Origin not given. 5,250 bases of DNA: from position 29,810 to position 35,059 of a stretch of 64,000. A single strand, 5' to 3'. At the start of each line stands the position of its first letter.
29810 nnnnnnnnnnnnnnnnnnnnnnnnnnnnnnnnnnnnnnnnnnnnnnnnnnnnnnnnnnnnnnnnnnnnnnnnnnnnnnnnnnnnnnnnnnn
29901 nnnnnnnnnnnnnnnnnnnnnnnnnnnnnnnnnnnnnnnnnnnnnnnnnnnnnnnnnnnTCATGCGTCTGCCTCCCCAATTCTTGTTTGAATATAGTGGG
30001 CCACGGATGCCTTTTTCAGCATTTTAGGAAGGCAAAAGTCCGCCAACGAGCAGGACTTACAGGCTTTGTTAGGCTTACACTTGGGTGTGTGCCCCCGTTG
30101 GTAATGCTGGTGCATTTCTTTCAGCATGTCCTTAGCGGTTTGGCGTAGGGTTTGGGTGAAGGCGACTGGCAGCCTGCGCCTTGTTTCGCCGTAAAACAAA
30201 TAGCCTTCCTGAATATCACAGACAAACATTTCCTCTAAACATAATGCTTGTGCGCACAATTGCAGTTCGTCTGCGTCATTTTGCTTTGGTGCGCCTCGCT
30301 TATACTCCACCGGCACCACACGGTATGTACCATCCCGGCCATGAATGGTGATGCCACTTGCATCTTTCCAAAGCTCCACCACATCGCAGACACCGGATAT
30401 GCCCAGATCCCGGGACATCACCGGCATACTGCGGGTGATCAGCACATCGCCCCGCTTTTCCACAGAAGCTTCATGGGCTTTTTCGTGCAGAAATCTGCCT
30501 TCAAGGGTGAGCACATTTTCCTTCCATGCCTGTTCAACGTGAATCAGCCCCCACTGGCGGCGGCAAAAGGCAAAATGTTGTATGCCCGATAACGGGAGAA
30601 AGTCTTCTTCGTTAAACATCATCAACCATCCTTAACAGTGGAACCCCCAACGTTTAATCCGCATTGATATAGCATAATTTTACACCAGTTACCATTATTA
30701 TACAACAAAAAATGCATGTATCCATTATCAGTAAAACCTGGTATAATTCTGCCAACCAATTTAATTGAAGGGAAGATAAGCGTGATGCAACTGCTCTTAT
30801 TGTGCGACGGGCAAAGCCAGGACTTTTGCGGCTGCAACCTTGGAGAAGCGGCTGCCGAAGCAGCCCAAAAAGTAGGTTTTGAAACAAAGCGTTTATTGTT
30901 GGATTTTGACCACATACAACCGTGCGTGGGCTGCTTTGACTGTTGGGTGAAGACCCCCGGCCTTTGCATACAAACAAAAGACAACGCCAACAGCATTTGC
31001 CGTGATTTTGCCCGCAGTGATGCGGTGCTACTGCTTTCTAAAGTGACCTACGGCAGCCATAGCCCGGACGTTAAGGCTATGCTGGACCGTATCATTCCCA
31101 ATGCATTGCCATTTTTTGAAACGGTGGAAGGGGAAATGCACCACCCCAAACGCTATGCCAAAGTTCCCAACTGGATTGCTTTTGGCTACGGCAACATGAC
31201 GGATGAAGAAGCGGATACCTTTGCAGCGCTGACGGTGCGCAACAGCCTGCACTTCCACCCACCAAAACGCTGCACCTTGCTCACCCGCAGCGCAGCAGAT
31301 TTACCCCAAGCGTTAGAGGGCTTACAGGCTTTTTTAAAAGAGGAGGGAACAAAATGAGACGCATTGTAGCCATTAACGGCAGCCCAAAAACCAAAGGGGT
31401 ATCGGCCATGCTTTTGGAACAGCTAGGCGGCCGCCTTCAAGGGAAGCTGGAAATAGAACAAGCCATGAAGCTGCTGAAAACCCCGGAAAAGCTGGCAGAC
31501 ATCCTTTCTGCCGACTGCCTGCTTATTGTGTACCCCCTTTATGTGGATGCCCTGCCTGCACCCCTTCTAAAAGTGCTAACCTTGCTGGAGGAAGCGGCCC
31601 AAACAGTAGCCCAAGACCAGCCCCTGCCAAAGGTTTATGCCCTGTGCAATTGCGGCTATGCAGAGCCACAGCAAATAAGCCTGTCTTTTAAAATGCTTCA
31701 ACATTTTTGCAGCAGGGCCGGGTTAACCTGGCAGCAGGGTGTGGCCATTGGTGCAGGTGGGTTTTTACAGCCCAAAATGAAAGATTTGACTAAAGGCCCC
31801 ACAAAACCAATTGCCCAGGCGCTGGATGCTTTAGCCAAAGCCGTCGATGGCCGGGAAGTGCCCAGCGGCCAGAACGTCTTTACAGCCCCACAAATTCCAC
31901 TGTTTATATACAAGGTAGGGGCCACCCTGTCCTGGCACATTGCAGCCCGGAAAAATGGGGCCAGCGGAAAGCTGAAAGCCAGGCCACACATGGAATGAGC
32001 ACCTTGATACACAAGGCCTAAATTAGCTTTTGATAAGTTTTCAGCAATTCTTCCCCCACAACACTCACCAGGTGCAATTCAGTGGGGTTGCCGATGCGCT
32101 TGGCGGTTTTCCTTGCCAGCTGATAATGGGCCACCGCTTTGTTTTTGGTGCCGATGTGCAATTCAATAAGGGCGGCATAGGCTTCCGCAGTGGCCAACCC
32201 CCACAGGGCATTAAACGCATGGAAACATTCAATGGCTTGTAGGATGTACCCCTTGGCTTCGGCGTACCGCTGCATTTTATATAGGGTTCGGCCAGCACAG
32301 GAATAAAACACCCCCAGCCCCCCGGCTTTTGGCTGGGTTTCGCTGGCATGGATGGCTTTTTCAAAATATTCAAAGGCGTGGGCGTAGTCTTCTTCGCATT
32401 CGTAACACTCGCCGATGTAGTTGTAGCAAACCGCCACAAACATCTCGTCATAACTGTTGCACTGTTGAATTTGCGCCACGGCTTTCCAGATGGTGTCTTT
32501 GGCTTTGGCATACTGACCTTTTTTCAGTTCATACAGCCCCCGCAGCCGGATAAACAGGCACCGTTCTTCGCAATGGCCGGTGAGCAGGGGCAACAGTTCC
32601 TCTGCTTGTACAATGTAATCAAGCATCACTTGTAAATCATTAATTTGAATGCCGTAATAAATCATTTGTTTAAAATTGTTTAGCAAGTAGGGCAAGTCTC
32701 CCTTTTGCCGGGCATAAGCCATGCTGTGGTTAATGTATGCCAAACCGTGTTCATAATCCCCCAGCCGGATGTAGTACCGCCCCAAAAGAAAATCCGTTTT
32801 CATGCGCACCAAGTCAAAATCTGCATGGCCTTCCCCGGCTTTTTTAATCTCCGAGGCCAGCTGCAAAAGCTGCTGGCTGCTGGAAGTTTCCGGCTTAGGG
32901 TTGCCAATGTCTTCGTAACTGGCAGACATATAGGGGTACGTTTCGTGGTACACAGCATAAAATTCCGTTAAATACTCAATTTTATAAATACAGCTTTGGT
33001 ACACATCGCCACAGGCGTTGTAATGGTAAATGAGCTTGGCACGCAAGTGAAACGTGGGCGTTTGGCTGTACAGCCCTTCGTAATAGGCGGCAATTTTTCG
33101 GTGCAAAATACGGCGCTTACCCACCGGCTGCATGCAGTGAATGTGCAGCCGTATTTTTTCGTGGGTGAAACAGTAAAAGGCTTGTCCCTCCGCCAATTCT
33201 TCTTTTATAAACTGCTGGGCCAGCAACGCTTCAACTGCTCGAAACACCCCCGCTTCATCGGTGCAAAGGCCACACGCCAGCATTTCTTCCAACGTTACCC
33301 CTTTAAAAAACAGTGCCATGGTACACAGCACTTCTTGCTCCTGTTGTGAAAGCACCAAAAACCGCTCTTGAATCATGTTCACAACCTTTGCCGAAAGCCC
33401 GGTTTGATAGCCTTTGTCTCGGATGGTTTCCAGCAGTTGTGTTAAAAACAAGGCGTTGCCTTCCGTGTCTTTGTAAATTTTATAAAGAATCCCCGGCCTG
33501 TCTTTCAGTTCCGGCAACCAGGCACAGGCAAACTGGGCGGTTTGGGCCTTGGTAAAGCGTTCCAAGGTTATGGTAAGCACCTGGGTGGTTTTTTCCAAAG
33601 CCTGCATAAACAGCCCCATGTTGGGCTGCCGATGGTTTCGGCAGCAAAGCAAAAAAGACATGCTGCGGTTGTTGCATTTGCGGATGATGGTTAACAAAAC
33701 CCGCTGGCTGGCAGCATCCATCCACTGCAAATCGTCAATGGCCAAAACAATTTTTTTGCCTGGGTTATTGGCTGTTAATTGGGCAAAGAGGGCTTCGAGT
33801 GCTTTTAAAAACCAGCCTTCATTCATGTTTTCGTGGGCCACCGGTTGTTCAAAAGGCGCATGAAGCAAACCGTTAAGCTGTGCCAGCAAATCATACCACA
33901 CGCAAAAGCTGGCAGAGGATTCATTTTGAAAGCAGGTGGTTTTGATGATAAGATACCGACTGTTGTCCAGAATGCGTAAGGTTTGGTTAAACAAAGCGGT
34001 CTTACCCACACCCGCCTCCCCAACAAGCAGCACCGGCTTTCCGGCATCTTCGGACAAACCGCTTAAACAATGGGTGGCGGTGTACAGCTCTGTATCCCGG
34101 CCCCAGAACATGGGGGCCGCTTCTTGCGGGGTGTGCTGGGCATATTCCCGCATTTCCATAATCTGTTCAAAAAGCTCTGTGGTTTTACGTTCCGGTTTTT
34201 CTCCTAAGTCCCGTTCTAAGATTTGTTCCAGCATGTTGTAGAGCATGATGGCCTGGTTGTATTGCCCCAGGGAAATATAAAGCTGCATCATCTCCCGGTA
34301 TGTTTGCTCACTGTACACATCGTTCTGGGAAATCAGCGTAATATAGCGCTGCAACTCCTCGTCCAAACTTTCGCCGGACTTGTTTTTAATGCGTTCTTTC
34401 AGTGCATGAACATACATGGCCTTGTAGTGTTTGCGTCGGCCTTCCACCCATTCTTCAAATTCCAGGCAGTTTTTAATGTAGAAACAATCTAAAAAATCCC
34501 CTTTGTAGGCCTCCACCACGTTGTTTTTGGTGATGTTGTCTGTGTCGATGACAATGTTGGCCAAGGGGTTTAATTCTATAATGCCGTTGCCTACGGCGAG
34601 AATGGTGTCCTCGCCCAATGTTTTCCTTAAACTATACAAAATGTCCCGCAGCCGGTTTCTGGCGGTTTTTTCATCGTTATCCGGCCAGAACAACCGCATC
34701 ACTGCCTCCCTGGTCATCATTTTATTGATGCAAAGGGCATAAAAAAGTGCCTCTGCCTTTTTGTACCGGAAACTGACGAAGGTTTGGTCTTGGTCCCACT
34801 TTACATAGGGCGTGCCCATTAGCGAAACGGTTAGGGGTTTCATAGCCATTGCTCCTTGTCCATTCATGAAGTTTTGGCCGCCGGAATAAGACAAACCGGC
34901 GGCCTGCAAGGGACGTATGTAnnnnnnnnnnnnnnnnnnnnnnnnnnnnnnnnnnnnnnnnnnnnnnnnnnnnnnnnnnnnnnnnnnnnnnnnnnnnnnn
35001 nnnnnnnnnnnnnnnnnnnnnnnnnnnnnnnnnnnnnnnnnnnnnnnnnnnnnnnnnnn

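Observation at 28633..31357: Adaptation-only cas operon (cas4-cas1-cas2) attached to a 195-spacer array, with no interference genes on either flank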

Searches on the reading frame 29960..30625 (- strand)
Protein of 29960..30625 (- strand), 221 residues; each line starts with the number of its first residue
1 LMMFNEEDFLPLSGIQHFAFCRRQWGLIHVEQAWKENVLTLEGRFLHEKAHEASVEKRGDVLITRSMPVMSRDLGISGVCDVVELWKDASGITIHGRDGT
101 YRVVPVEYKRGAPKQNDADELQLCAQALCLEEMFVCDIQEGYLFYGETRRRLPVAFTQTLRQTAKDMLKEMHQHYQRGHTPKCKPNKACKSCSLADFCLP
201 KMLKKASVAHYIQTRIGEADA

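Call 11: search_protein_families(library=pfam, proteins=[window:29960-30625:-])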
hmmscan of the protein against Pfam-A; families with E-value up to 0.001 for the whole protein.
window:29960-30625:- (221 aa): 1 family
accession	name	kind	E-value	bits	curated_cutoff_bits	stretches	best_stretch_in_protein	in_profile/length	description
PF01930.23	Cas_Cas4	-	1.2e-21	77.9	22.7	1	13-199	3-159/160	Domain of unknown function DUF83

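Call 20: list_cluster_members(proteins=[P0001, window:29960-30625:-, window:10214-13177:+, window:37779-39497:-])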
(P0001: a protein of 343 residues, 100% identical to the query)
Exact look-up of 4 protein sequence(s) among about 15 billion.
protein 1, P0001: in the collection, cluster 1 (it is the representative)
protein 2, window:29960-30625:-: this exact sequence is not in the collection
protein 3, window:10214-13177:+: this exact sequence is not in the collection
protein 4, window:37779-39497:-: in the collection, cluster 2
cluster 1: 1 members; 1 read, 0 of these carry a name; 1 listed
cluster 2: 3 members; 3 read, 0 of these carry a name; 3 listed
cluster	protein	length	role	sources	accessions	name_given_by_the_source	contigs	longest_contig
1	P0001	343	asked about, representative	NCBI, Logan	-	-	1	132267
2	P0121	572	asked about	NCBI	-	-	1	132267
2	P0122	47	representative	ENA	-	-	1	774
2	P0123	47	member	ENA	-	-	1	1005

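Call 69: search_protein_families(library=ncbifam, proteins=[window:29960-30619:-], max_evalue=0.00001)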
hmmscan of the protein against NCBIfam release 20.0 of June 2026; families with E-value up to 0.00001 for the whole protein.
window:29960-30619:- (219 aa): 2 families
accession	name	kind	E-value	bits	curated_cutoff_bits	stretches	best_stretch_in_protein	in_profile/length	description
TIGR00372.1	cas4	equivalog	1.9e-36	125.6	65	1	10-198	3-180/180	CRISPR-associated protein Cas4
NF049935.1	cas4g_cas1g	exception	6.9e-33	113.9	560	1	8-201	2-194/546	CRISPR-associated endonuclease Cas4g/Cas1g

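Call 70: search_protein_families(library=padloc, proteins=[window:29960-30619:-], max_evalue=0.00001)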
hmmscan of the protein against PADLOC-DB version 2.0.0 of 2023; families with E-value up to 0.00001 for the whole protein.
window:29960-30619:- (219 aa): 17 families
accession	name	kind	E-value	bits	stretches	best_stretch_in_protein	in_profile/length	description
PDLC01773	Cas4c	-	2.7e-92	306.3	1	2-213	14-209/229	-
PDLC02034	Cas4d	-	3.4e-49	165.1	1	4-203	2-187/192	-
PDLC01774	Cas4c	-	3.7e-48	162.1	1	5-214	6-209/213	-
PDLC01611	Cas4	-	2.9e-37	126.4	1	10-198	2-158/158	"CAS-I,CAS-II,CAS-III,CAS-IV,CAS-V,CAS-VI; acquisition_associated"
PDLC00943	Cas4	-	5e-37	125.6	1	10-198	3-180/180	CRISPR-associated protein Cas4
PDLC01250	Cas4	-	4e-34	116.3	1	10-197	3-168/168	"CAS-I,CAS-II,CAS-III,CAS-IV,CAS-V,CAS-VI; acquisition_associated"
PDLC01447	Cas4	-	7.4e-33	112.3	1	8-199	5-160/161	"CAS-I,CAS-II,CAS-III,CAS-IV,CAS-V,CAS-VI; acquisition_associated"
PDLC01747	Cas1g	-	2e-29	100.6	1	8-212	1-192/523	-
PDLC00944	Cas4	-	1.5e-28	98.1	1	11-197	4-177/177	Cas4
PDLC02035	Cas4d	-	2.7e-20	70.7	1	4-200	2-178/196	-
PDLC02067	Cas1b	-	2.1e-18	64.4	1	12-204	2-182/533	-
PDLC01775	Cas4c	-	2.3e-16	58.3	1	102-210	13-122/131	-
PDLC02083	Cas4_II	-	7.2e-15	53.9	1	98-196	84-183/186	-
PDLC01771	Cas4b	-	6e-11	40.8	1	111-197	75-159/162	-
PDLC02086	Cas4b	-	1.2e-09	36.5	1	111-197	75-160/161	-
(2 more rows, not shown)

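Call 75: search_solved_structures(query=window:29960-30619:-, max_evalue=0.001, show_alignments=1)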
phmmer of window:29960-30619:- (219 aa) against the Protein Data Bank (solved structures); distinct sequences matched with E-value up to 0.001: 2.
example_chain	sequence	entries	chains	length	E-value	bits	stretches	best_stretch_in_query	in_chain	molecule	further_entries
8d3l_I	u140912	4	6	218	3.6e-77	262.3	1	3-216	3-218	CRISPR-associated exonuclease Cas4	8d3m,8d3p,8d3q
7mi4_A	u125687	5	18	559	1.6e-10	44.5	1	8-202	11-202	CRISPR-associated exonuclease Cas4/endonuclease Cas1 fusion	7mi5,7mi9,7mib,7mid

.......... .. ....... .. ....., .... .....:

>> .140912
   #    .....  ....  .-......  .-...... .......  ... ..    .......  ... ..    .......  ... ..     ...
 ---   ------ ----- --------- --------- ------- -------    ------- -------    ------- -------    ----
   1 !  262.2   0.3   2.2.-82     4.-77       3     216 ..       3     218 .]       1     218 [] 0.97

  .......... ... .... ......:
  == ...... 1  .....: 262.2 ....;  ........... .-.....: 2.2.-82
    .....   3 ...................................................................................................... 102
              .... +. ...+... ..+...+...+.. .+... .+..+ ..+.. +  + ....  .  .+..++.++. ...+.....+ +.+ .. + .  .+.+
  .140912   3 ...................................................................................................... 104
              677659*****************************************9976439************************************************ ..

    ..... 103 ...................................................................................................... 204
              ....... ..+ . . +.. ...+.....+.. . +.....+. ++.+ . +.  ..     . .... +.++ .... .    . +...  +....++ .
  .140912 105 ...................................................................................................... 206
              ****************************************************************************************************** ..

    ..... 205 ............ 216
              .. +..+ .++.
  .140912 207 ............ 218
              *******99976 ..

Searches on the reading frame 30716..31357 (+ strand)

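Call 11: search_protein_families(library=pfam, proteins=[window:30716-31357:+])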
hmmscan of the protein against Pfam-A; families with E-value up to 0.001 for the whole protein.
window:30716-31357:+ (213 aa): 1 family
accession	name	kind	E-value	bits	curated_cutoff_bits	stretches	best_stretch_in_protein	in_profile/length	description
PF03358.20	FMN_red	-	1e-05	25.6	24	1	24-126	1-96/152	NADPH-dependent FMN reductase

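Call 69: search_protein_families(library=ncbifam, proteins=[window:30716-31357:+], max_evalue=0.00001)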
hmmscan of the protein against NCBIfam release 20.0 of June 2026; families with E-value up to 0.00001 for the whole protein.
window:30716-31357:+ (213 aa): 0 families

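Call 70: search_protein_families(library=padloc, proteins=[window:30716-31357:+], max_evalue=0.00001)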
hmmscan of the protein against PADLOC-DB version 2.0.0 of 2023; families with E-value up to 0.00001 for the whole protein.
window:30716-31357:+ (213 aa): 0 families

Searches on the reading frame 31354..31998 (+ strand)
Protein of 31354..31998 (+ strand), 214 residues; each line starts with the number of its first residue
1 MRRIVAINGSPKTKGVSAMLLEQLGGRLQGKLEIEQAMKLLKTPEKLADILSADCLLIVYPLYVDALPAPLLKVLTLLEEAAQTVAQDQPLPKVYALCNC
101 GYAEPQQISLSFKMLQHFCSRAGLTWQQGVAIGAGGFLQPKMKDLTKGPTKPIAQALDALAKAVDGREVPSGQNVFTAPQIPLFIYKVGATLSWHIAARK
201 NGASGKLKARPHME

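Call 11: search_protein_families(library=pfam, proteins=[window:31354-31998:+])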
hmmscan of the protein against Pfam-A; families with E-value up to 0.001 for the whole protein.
window:31354-31998:+ (214 aa): 1 family
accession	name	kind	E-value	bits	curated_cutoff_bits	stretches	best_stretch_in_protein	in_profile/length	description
PF03358.20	FMN_red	-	9.1e-06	25.8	24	0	3-35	2-35/152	NADPH-dependent FMN reductase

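Call 69: search_protein_families(library=ncbifam, proteins=[window:31354-31998:+], max_evalue=0.00001)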
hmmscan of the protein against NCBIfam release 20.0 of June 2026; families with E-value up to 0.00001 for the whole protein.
window:31354-31998:+ (214 aa): 0 families

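Call 70: search_protein_families(library=padloc, proteins=[window:31354-31998:+], max_evalue=0.00001)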
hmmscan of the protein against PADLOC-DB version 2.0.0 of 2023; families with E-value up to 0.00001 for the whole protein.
window:31354-31998:+ (214 aa): 0 families

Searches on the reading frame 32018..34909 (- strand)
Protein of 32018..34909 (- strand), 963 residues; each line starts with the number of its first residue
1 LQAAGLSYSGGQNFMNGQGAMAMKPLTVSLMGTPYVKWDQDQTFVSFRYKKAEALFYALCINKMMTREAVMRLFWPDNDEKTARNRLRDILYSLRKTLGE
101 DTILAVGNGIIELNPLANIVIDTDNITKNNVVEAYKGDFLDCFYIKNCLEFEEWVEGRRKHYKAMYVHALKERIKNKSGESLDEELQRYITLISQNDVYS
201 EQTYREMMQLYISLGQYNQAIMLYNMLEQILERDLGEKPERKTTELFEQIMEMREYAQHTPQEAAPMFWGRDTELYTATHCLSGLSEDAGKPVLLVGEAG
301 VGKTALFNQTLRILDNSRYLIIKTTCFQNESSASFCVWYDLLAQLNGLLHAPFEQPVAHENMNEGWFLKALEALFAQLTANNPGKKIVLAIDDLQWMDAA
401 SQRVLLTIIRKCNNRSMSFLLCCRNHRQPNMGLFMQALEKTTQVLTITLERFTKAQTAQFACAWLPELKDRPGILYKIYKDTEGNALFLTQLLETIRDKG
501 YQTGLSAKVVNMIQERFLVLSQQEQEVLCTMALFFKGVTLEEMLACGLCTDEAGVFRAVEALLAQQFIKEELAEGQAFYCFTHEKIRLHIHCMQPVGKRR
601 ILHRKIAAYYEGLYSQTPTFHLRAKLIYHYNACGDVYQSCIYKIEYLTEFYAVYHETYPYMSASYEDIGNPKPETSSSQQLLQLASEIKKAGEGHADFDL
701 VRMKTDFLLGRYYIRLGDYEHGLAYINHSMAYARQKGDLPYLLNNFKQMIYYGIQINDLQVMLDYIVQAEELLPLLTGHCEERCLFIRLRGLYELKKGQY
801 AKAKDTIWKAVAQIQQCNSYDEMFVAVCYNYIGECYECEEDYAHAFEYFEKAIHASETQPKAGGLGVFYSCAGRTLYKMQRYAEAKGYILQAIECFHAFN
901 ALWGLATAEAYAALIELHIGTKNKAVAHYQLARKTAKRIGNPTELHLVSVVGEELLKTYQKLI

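Call 11: search_protein_families(library=pfam, proteins=[window:32018-34909:-])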
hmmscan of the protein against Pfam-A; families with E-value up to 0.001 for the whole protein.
window:32018-34909:- (963 aa): 10 families
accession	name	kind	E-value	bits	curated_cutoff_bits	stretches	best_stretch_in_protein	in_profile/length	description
PF13191.12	AAA_16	-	1.2e-16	62.2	32.6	1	268-409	2-156/167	AAA ATPase domain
PF13424.12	TPR_12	-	7e-11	42.6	30.1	1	790-853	9-72/77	Tetratricopeptide repeat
PF03704.23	BTAD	-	7.2e-10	39.8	22.1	1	148-250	46-145/146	Bacterial transcriptional activator domain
PF13401.12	AAA_22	-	7.7e-09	36.4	27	1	292-422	7-121/130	AAA domain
PF07719.23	TPR_2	-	5.1e-07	29.8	27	0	828-853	3-28/34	Tetratricopeptide repeat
PF12775.13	AAA_7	-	2.9e-06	27.4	25.8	1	284-333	27-76/181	P-loop containing dynein motor region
PF01637.24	ATPase_2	-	3.4e-06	27.4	33.2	1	285-398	15-123/225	ATPase domain predominantly from Archaea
PF10602.15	RPN7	-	3.4e-06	27.3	29.6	1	677-815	12-144/174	26S proteasome subunit RPN7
PF17874.7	TPR_MalT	-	0.00013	21.9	45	0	768-931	23-184/336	MalT-like TPR region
PF05729.18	NACHT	-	0.00024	21.4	26.7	0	292-466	2-165/167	NACHT domain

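Call 69: search_protein_families(library=ncbifam, proteins=[window:32018-34909:-], max_evalue=0.00001)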
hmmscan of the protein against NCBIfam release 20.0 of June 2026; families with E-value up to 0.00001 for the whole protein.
window:32018-34909:- (963 aa): 2 families
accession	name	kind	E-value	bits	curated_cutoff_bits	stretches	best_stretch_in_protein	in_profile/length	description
TIGR03903.1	TOMM_kin_cyc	equivalog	2.8e-19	68.5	705.75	1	367-645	619-896/1267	TOMM system kinase/cyclase fusion protein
TIGR00377.1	ant_ant_sig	superfamily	7.3e-07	29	53.45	1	371-426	30-85/108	anti-sigma factor antagonist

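Call 70: search_protein_families(library=padloc, proteins=[window:32018-34909:-], max_evalue=0.00001)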
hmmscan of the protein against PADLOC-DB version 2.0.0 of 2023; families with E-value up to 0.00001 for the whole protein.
window:32018-34909:- (963 aa): 0 families
